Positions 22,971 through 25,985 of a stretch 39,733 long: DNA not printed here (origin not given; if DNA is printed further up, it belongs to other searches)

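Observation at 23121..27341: Single-polypeptide fusion of a YfhO-type GT-C glycosyltransferase with a MOP/Wzx flippase (1406 aa)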

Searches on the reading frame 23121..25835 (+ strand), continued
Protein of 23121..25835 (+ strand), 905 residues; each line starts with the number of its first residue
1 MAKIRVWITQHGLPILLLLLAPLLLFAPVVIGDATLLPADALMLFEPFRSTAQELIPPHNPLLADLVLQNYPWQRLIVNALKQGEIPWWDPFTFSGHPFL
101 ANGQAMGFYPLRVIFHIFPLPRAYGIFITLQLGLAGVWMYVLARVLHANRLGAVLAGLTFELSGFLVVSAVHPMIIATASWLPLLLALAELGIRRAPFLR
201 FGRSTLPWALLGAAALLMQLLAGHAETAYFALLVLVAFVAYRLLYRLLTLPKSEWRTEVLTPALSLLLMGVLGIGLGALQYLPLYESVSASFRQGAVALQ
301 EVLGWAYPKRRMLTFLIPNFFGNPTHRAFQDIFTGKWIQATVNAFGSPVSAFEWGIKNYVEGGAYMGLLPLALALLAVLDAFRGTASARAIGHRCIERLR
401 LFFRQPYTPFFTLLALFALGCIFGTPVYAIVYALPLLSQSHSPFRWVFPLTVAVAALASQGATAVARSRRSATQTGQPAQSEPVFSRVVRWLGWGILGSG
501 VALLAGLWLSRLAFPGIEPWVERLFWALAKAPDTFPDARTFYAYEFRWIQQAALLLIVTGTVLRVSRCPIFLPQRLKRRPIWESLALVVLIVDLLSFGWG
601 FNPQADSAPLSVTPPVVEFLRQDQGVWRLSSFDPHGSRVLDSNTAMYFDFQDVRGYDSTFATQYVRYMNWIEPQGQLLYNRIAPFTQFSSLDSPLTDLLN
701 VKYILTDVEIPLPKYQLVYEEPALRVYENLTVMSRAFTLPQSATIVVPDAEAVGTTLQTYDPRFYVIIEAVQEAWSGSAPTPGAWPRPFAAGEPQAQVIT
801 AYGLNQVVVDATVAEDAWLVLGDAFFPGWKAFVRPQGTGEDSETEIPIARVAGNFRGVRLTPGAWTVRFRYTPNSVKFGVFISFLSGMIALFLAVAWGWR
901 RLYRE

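Call 54: list_cluster_members(proteins=[P0194, P0236, P0167, P0209, P0127, P0129, P0133, P0154, P0144])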
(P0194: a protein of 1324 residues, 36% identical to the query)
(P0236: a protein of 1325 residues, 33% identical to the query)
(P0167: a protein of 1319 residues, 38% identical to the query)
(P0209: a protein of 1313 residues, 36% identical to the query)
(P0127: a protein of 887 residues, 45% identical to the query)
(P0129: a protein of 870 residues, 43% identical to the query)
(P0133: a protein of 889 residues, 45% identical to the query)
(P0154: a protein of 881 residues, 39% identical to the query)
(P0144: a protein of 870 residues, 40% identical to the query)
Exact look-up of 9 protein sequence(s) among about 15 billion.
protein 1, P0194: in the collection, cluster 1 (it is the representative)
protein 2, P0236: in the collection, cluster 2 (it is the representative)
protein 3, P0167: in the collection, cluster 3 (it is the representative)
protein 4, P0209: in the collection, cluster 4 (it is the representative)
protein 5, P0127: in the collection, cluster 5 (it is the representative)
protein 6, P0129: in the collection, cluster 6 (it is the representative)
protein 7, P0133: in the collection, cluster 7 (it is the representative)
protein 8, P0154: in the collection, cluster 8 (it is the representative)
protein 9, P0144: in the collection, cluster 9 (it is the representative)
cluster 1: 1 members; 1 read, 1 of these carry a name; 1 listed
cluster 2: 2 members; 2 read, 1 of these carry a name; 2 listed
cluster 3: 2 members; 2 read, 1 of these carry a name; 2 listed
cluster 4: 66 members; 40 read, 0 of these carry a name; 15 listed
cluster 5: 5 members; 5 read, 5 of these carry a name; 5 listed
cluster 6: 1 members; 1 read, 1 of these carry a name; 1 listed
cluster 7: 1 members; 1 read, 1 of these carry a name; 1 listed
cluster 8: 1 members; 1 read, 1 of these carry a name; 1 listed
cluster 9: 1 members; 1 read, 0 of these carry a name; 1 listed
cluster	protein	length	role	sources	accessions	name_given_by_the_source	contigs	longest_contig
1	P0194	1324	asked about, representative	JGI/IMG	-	O-antigen/teichoic acid export membrane protein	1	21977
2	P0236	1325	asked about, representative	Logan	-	-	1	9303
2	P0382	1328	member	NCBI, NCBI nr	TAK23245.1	MAG: hypothetical protein EPO26_08285 [Chloroflexota bacterium]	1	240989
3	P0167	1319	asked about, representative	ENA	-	-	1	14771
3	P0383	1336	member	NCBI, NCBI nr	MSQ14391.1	MAG: hypothetical protein EXR50_00800 [Dehalococcoidia bacterium] | hypothetical protein [Dehalococcoidia bacterium]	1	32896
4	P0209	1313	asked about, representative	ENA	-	-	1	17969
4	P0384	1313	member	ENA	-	-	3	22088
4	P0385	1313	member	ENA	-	-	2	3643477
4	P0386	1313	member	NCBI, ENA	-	-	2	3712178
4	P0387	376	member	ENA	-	-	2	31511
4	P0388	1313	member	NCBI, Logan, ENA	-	-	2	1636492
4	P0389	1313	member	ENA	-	-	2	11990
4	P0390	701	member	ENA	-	-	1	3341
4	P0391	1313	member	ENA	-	-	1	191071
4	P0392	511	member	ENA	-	-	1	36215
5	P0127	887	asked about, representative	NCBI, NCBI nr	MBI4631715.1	MAG: hypothetical protein HY740_08390, partial [Chloroflexi bacterium] | hypothetical protein [Chloroflexota bacterium]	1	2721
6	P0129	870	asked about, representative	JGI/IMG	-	hypothetical protein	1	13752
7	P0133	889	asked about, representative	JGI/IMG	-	hypothetical protein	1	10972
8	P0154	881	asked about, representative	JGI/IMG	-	hypothetical protein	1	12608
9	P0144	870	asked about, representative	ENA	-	-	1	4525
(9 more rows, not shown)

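Call 63: find_encoding_contigs(protein=P0133, flank=6000, max_places=2)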
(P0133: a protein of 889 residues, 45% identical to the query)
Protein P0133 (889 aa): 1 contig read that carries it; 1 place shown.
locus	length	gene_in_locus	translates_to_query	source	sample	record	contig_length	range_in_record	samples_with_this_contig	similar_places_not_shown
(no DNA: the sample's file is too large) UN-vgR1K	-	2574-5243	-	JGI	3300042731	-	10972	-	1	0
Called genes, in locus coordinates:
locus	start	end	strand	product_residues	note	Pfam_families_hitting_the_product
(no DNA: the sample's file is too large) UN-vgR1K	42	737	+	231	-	PF13581:HATPase_c_2 (weak), PF02518:HATPase_c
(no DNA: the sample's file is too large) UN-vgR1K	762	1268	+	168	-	-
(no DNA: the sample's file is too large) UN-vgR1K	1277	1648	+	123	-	-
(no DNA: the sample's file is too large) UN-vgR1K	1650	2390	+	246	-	PF00849:PseudoU_synth_2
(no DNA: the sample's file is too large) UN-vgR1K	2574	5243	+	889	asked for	PF09586:YfhO (faint)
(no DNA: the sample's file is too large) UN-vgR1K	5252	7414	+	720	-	PF04932:Wzy_C, PF17874:TPR_MalT (weak), PF13424:TPR_12 (weak), PF13432:TPR_16 (weak), PF00515:TPR_1 (weak), PF07719:TPR_2 (weak), PF13414:TPR_11, PF14559:TPR_19, +7 more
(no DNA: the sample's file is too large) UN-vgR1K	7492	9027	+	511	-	-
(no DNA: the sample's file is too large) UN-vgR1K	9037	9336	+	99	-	-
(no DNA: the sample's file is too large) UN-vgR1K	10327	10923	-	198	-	-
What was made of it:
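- One stand-alone relative is followed by a Wzy_C/TPR protein (call 63).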

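Call 64: find_encoding_contigs(protein=P0154, flank=6000, max_places=2)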
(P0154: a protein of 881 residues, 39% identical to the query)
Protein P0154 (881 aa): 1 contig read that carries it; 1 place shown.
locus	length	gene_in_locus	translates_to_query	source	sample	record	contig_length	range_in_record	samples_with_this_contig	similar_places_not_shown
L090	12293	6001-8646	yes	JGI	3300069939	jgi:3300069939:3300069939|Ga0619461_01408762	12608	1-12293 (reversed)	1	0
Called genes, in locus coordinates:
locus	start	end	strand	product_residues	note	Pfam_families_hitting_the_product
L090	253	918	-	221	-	PF01656:CbiA, PF09140:MipZ (weak), PF10609:ParA, PF13614:AAA_31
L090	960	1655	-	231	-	PF02706:Wzz (weak)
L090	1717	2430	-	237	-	-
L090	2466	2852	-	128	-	PF01219:DAGK_prokar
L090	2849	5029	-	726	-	PF07697:7TMR-HDED, PF07698:7TM-7TMR_HD, PF01966:HD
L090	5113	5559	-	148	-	PF09424:YqeY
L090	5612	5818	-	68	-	PF01165:Ribosomal_S21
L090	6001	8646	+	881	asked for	PF09586:YfhO (faint)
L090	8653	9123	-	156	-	-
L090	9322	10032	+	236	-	PF00072:Response_reg, PF00486:Trans_reg_C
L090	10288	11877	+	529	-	PF13531:SBP_bac_11, PF00092:VWA, PF13519:VWA_2 (weak), PF13768:VWA_3 (faint)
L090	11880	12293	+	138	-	?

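Call 65: find_encoding_contigs(protein=P0209, flank=7000, max_places=2)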
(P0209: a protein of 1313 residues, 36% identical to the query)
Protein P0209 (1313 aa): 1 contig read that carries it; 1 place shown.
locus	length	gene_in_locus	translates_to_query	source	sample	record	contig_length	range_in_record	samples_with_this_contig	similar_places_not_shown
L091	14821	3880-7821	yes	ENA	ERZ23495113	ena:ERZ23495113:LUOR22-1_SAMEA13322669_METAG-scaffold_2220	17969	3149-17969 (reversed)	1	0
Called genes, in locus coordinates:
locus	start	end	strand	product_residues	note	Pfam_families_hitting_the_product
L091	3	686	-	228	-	?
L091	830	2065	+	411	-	-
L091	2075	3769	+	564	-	-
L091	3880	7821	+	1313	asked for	PF09586:YfhO (weak), PF01943:Polysacc_synt, PF13440:Polysacc_synt_3, PF01554:MatE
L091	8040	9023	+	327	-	PF00676:E1_dh, PF02775:TPP_enzyme_C (weak)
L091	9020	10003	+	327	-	PF02779:Transket_pyr, PF02780:Transketolase_C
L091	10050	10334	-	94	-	-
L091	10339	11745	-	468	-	PF00590:TP_methylase, PF03819:MazG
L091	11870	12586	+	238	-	PF07314:Lit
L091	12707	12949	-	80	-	PF09723:Zn_ribbon_8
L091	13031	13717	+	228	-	PF18912:DZR_2 (weak), PF00156:Pribosyltran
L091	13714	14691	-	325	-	PF01073:3Beta_HSD, PF01370:Epimerase, PF04321:RmlD_sub_bind, PF05368:NmrA (weak), PF13460:NAD_binding_10, PF16363:GDP_Man_Dehyd, PF07993:NAD_binding_4 (weak)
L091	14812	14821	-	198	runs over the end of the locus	PF02632:BioY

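Call 66: find_encoding_contigs(protein=P0383, flank=7000, max_places=1)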
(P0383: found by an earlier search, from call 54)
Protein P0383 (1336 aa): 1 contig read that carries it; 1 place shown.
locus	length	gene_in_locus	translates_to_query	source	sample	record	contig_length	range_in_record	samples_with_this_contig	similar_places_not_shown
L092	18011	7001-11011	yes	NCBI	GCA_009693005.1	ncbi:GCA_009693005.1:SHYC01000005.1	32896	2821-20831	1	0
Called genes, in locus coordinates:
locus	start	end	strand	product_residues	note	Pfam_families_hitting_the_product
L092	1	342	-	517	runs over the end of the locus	PF27757:Competence-induced_Ccs4_N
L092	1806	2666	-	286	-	PF01261:AP_endonuc_2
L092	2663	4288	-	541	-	PF01225:Mur_ligase, PF08245:Mur_ligase_M, PF02875:Mur_ligase_C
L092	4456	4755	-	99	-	-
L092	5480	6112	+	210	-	PF11303:DUF3105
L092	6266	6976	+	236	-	PF00535:Glycos_transf_2, PF13641:Glyco_tranf_2_3 (faint)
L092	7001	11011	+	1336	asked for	PF09586:YfhO, PF01943:Polysacc_synt, PF13440:Polysacc_synt_3, PF01554:MatE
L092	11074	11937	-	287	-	PF01261:AP_endonuc_2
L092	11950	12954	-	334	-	PF01384:PHO4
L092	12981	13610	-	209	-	PF01865:PhoU_div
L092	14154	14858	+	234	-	PF21695:GlnR_1st (weak), PF00486:Trans_reg_C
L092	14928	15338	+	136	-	PF09723:Zn_ribbon_8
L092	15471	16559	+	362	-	PF17792:ThiD2, PF02581:TMP-TENI, PF03060:NMO (weak)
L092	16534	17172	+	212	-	-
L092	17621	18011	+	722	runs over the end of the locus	PF03030:H_PPase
